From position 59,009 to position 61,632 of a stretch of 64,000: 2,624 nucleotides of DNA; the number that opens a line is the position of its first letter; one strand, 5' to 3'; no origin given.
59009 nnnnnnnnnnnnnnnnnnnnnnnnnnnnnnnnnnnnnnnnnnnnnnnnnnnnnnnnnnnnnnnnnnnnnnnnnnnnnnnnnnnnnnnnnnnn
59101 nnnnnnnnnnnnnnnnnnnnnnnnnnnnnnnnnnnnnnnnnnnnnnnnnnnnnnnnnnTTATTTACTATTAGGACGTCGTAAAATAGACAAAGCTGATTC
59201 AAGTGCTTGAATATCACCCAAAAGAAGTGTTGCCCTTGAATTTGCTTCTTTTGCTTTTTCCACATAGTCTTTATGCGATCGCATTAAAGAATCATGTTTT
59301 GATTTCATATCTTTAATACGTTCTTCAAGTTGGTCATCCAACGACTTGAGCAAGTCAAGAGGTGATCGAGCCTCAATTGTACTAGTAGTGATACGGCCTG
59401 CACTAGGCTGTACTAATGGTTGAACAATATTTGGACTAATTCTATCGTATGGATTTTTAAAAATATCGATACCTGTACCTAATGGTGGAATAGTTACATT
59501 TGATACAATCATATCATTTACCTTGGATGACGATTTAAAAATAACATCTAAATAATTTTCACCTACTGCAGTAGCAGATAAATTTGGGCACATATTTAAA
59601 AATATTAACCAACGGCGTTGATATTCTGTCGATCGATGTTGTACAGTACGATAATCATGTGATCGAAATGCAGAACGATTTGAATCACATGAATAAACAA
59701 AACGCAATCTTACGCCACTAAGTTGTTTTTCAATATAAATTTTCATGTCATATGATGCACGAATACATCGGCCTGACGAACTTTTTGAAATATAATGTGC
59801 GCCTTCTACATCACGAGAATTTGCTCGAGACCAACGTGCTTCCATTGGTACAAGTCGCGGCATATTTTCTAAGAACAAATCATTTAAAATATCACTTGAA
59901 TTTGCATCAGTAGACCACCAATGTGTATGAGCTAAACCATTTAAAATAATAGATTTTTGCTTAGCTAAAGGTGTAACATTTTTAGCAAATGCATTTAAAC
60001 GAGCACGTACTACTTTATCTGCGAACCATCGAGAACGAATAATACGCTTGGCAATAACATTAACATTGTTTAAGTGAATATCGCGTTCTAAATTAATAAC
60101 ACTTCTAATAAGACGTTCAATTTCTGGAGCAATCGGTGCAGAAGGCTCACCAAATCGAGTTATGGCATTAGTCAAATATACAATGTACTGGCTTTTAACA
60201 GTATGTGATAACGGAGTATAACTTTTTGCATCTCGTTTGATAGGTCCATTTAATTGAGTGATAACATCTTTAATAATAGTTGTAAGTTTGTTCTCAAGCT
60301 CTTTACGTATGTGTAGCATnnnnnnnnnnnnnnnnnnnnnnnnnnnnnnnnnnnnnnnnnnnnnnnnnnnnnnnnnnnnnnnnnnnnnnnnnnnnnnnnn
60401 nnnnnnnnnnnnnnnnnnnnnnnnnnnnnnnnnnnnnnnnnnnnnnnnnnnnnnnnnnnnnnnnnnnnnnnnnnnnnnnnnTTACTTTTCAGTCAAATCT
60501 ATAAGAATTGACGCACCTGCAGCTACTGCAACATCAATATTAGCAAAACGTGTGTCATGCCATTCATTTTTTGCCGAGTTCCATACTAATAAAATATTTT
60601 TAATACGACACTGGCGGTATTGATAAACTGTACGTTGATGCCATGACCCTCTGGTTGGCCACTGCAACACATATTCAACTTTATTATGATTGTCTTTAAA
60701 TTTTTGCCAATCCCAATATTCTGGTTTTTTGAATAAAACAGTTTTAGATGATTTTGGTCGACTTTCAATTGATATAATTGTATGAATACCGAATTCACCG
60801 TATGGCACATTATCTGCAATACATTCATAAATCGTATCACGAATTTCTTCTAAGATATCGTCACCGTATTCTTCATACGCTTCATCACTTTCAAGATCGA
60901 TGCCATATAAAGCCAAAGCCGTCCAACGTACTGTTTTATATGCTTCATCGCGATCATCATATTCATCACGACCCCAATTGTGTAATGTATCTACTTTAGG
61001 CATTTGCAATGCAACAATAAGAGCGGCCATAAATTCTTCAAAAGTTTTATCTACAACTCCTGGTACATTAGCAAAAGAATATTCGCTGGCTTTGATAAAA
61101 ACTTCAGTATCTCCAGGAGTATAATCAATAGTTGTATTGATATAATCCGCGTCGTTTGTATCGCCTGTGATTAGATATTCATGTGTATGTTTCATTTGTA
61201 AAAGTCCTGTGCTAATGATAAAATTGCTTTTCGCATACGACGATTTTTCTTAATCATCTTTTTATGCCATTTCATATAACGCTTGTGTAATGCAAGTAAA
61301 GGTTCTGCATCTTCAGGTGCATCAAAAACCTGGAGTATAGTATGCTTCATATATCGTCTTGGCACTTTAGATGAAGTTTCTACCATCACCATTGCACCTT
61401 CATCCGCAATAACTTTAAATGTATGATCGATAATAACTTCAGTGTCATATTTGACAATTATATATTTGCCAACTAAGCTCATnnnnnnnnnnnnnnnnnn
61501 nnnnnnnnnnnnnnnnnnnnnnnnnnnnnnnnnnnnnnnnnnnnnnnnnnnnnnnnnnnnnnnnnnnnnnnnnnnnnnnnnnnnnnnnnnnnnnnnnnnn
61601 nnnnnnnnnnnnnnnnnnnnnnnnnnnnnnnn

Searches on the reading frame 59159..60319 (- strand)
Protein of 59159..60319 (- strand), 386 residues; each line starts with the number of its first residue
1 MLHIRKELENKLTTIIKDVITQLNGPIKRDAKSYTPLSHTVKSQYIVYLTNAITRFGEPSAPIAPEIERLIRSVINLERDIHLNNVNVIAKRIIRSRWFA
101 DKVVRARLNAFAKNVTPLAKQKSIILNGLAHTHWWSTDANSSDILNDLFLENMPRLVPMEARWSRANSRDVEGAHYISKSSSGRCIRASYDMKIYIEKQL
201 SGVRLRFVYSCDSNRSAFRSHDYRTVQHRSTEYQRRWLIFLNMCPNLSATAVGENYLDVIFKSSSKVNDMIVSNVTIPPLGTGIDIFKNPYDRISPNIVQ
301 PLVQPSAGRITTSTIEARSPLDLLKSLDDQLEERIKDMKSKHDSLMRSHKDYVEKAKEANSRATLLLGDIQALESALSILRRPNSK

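Call 24: search_protein_families(library=pfam, proteins=[window:59159-60319:-], max_evalue=0.01)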
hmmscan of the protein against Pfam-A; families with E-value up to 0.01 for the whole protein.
window:59159-60319:- (386 aa): 0 families

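Call 28: find_related_loci(query=window:59159-60319:-, collection=viral_contigs, flank=3000)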
Query window:59159-60319:- (386 aa) in viral_contigs; peptide patterns used: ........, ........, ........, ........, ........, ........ (x = any residue, [..] = any of these).
11 stretches matched a pattern, but none encodes a relative of the query by tblastn (E <= 1e-3).

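Call 97: search_protein_families(library=phrogs, proteins=[window:59159-60319:-], max_evalue=0.00001)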
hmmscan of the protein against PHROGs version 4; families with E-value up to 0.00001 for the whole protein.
window:59159-60319:- (386 aa): 0 families

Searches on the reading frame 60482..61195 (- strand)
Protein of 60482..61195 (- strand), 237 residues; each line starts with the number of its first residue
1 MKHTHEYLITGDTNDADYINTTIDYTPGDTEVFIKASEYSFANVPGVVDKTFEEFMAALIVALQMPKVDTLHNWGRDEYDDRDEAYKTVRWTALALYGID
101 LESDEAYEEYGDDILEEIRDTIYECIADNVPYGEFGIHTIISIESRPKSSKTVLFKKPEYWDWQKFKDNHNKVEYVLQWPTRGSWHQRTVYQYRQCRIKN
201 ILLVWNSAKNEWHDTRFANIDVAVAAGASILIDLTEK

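Call 24: search_protein_families(library=pfam, proteins=[window:60482-61195:-], max_evalue=0.01)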
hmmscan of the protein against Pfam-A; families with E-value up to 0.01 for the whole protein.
window:60482-61195:- (237 aa): 0 families

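Call 97: search_protein_families(library=phrogs, proteins=[window:60482-61195:-], max_evalue=0.00001)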
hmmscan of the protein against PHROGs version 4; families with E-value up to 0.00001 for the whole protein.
window:60482-61195:- (237 aa): 1 family
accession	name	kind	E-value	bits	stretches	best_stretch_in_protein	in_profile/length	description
phrog_8428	-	unknown function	1.5e-83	280.6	1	1-233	1-211/212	-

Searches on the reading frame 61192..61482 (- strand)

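Call 24: search_protein_families(library=pfam, proteins=[window:61192-61482:-], max_evalue=0.01)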
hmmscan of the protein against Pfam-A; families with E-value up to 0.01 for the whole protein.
window:61192-61482:- (96 aa): 1 family
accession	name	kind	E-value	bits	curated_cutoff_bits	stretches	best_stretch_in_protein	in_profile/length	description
PF06050.19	HGD-D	-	0.0056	16.7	28.4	1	19-94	211-282/342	2-hydroxyglutaryl-CoA dehydratase, D-component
